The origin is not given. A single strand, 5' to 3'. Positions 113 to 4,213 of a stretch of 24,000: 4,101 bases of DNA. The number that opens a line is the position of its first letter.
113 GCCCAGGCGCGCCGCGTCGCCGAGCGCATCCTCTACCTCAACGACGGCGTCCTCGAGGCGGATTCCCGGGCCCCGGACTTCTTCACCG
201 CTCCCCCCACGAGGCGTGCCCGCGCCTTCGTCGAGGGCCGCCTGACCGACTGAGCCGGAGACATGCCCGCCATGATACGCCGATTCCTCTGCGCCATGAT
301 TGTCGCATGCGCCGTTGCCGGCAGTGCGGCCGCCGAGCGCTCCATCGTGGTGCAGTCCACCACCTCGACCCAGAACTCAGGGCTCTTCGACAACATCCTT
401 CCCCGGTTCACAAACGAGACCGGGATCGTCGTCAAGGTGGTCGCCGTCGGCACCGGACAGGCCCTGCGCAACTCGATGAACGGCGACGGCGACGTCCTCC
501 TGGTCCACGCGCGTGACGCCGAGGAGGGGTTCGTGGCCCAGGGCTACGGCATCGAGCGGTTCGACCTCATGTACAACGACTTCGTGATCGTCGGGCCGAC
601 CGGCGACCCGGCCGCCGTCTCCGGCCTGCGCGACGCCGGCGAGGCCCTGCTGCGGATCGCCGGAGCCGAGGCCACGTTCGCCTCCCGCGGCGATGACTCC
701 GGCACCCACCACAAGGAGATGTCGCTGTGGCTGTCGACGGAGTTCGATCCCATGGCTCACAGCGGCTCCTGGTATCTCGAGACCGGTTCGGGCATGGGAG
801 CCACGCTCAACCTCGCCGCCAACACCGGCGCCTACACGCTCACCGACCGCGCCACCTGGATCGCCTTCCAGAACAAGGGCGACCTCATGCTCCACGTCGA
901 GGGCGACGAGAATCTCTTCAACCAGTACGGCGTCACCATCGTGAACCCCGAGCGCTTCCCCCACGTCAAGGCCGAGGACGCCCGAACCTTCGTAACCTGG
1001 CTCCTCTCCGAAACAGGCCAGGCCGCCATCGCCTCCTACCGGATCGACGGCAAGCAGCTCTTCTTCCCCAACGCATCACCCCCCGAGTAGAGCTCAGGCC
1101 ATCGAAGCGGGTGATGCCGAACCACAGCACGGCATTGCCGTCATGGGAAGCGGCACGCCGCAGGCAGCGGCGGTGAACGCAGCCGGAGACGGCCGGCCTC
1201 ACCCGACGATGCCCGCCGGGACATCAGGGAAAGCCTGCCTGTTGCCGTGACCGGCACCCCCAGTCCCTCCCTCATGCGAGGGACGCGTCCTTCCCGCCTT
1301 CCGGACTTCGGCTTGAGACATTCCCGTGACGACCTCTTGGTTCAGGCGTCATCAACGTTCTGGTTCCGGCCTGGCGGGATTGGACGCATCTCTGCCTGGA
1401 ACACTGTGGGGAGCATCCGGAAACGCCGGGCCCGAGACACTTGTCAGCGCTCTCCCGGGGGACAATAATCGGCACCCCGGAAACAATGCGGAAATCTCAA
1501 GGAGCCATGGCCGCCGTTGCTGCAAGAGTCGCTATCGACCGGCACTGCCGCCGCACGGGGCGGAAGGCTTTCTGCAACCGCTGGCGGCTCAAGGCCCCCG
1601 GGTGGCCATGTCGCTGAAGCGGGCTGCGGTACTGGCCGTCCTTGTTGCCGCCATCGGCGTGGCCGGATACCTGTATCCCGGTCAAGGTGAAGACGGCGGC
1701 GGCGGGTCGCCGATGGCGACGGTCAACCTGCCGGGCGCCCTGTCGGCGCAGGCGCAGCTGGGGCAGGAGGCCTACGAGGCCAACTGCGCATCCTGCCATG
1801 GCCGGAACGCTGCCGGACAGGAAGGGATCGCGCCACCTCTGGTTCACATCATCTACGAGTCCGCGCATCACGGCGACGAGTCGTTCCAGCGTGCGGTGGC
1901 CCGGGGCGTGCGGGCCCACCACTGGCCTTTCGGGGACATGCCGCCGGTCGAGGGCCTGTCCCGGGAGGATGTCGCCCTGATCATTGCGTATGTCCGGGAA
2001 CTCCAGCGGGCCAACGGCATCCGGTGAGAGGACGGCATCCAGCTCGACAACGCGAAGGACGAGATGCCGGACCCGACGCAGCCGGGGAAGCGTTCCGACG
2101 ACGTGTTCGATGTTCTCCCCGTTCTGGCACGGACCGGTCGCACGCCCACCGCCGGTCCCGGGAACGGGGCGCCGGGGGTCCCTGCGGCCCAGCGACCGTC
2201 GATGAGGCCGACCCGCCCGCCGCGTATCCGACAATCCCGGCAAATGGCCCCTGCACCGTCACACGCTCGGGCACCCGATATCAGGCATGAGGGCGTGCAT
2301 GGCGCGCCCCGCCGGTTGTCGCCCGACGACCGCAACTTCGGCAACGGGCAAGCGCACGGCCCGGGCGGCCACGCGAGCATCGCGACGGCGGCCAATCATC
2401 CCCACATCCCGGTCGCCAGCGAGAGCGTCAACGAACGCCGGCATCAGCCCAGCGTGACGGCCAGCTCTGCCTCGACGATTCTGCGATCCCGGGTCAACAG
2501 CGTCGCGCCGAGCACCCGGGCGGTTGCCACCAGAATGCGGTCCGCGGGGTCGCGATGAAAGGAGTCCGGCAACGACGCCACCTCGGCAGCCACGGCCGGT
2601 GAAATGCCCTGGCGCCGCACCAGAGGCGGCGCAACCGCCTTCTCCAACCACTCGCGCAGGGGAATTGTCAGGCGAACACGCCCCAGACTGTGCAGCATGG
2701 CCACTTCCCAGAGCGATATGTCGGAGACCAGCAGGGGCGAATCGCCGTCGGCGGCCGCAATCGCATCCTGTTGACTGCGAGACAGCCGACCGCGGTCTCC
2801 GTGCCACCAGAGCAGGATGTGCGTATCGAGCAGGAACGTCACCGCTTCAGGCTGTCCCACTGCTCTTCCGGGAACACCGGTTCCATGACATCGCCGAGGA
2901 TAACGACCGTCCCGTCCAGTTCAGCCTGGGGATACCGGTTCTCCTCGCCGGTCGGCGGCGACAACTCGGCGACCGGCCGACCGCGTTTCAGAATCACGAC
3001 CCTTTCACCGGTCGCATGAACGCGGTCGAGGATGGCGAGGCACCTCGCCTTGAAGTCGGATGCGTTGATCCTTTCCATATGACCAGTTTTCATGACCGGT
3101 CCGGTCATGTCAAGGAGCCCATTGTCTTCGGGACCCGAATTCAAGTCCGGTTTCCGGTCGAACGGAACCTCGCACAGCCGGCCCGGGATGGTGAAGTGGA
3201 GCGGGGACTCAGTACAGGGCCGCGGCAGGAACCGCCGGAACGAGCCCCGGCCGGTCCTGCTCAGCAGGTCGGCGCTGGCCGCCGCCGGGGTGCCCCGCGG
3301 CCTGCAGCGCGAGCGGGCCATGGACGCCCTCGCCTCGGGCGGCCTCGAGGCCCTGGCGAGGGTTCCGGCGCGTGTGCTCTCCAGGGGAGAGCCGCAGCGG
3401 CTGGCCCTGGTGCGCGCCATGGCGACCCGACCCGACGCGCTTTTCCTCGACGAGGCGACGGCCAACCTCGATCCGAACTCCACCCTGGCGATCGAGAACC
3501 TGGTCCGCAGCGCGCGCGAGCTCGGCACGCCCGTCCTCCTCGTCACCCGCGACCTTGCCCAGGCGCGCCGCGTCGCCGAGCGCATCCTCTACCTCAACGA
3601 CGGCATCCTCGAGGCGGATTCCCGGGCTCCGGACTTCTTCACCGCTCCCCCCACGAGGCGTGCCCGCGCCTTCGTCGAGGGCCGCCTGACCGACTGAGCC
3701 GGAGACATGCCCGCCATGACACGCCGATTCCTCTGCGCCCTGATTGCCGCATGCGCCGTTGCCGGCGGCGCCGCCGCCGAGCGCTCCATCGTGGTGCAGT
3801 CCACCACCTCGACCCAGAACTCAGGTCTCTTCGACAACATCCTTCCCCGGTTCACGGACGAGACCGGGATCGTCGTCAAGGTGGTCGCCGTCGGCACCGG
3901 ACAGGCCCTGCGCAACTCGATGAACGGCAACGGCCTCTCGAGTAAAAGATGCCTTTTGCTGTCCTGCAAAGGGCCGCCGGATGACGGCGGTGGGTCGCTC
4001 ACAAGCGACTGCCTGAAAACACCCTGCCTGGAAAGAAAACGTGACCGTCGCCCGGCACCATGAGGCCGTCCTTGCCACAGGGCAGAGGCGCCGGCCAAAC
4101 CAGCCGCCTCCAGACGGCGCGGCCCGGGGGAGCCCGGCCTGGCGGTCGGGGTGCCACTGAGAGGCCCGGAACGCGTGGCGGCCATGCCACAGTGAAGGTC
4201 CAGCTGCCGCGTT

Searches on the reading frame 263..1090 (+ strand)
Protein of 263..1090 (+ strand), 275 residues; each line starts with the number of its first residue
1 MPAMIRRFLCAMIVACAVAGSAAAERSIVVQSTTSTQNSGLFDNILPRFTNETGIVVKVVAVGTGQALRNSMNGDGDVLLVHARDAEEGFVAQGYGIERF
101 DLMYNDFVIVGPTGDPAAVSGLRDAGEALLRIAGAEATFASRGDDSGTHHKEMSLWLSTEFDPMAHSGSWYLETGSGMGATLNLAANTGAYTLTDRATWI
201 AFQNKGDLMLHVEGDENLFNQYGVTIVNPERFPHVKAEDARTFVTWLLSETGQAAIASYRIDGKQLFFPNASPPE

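Call 41: search_protein_families(library=pfam, proteins=[window:263-1090:+], max_evalue=0.01)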
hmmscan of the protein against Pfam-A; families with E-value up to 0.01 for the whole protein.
window:263-1090:+ (275 aa): 2 families
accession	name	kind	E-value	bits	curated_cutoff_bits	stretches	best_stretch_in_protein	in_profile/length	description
PF12849.12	PBP_like_2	-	3.5e-37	129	27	1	23-250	4-266/267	PBP superfamily domain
PF13531.11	SBP_bac_11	-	7.1e-15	55.8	25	1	40-259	11-224/227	Bacterial extracellular solute-binding protein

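Call 100: search_protein_families(library=ncbifam, proteins=[window:263-1090:+], max_evalue=0.01)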
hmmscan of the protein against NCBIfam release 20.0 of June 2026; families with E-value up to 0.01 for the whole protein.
window:263-1090:+ (275 aa): 3 families
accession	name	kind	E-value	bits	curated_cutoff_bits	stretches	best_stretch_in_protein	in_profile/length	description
NF041772.1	tung_bind_TupA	equivalog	6.9e-65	219.1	400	1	16-271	5-262/266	tungstate ABC transporter substrate-binding protein TupA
NF011620.1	PRK15046.1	equivalog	0.00018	20.4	310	1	8-68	5-65/334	2-aminoethylphosphonate ABC transporter substrate-binding protein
TIGR03227.1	PhnS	equivalog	0.0017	17.3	395.3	1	5-68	12-75/360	2-aminoethylphosphonate ABC transporter substrate-binding protein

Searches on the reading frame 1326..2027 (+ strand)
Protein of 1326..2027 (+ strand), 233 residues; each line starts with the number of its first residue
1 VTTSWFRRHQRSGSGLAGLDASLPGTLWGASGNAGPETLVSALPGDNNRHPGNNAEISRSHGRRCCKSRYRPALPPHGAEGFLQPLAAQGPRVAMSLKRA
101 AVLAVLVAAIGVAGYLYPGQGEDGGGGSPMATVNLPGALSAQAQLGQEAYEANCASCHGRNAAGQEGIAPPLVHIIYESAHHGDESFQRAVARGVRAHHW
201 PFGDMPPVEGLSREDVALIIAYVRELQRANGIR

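Call 41: search_protein_families(library=pfam, proteins=[window:1326-2027:+], max_evalue=0.01)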
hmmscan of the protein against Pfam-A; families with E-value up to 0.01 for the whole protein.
window:1326-2027:+ (233 aa): 2 families
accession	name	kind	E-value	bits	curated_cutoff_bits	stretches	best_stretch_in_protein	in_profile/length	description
PF00034.26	Cytochrom_C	-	3.5e-13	51.1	21.3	1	144-226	2-89/90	Cytochrome c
PF13442.11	Cytochrome_CBB3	-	5.3e-10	39.9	27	1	141-223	1-68/68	Cytochrome C oxidase, cbb3-type, subunit III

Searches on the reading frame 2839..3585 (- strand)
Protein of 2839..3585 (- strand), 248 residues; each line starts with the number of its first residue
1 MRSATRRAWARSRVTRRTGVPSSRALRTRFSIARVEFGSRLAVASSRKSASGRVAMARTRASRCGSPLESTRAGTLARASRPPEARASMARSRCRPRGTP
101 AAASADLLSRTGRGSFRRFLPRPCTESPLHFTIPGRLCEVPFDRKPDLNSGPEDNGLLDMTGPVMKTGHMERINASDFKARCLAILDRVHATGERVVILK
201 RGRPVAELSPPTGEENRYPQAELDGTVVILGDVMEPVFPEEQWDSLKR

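Call 41: search_protein_families(library=pfam, proteins=[window:2839-3585:-], max_evalue=0.01)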
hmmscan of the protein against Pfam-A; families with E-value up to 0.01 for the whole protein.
window:2839-3585:- (248 aa): 1 family
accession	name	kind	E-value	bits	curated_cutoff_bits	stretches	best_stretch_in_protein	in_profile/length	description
PF02604.26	PhdYeFM_antitox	-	2.3e-08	34.1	29.8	1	170-209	1-40/74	Antitoxin Phd_YefM, type II toxin-antitoxin system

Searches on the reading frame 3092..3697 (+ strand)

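Call 41: search_protein_families(library=pfam, proteins=[window:3092-3697:+], max_evalue=0.01)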
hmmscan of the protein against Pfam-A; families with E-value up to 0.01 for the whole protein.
window:3092-3697:+ (201 aa): 1 family
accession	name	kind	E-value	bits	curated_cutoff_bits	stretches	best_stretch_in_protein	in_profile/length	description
PF00005.33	ABC_tran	-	4.3e-07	31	25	1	65-124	79-137/137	ABC transporter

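Call 100: search_protein_families(library=ncbifam, proteins=[window:3092-3697:+], max_evalue=0.01)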
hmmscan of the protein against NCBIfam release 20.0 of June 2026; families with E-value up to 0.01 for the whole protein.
window:3092-3697:+ (201 aa): 168 families (the best 25 are shown)
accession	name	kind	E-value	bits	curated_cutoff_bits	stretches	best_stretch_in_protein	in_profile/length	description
TIGR00972.1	3a0107s01c2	equivalog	1.6e-21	76.8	343.2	1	92-199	141-247/248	phosphate ABC transporter ATP-binding protein PstB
TIGR03005.1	ectoine_ehuA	equivalog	5.4e-19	68.4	345.4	1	61-196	112-248/252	ectoine/hydroxyectoine ABC transporter ATP-binding protein EhuA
NF008428.0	PRK11264.1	equivalog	2.3e-18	66.3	406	1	66-198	115-247/250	L-cystine ABC transporter ATP-binding protein TcyN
TIGR01188.1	drrA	subfamily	5.3e-18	65.4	312.45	1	66-175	95-204/302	daunorubicin resistance ABC transporter, ATP-binding protein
NF007027.0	PRK09493.1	equivalog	1.1e-17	64.2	379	1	71-195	112-236/240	glutamine ABC transporter ATP-binding protein GlnQ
TIGR02673.1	FtsE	equivalog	2e-17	63.6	264.85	1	62-171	104-213/214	cell division ATP-binding protein FtsE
NF007908.0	PRK10619.1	equivalog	7.2e-17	61.5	466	1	66-199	122-256/257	histidine ABC transporter ATP-binding protein HisP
NF008338.0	PRK11124.1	equivalog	1.6e-16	60.5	369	1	66-194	112-239/242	arginine ABC transporter ATP-binding protein ArtP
TIGR02982.1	heterocyst_DevA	subfamily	2.7e-16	59.8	295.8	1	72-173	118-219/220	ABC exporter ATP-binding subunit, DevA family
TIGR01187.1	potA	subfamily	2.3e-15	56.5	355.6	1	63-195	68-201/325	polyamine ABC transporter ATP-binding protein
NF008420.0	PRK11247.1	equivalog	3.1e-15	56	395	1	69-176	107-215/257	aliphatic sulfonates ABC transporter ATP-binding protein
TIGR02314.1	ABC_MetN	equivalog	3.1e-15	56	499.7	1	76-197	121-243/343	methionine ABC transporter ATP-binding protein MetN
NF007879.0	PRK10584.1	equivalog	3.4e-15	56.4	336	1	72-174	123-225/228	putative ABC transporter ATP-binding protein YbbA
NF010864.0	PRK14271.1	equivalog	4.1e-15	55.6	561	1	88-197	157-264/276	phosphate ABC transporter ATP-binding protein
TIGR04521.1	ECF_ATPase_2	equivalog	9.8e-15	54.4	330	1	73-184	121-234/279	energy-coupling factor transporter ATPase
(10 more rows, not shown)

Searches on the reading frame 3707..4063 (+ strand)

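Call 41: search_protein_families(library=pfam, proteins=[window:3707-4063:+], max_evalue=0.01)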
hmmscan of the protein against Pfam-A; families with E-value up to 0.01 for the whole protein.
window:3707-4063:+ (118 aa): 1 family
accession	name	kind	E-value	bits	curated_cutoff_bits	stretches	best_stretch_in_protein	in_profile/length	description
PF12849.12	PBP_like_2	-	1.2e-05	25.7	27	1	23-74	6-57/267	PBP superfamily domain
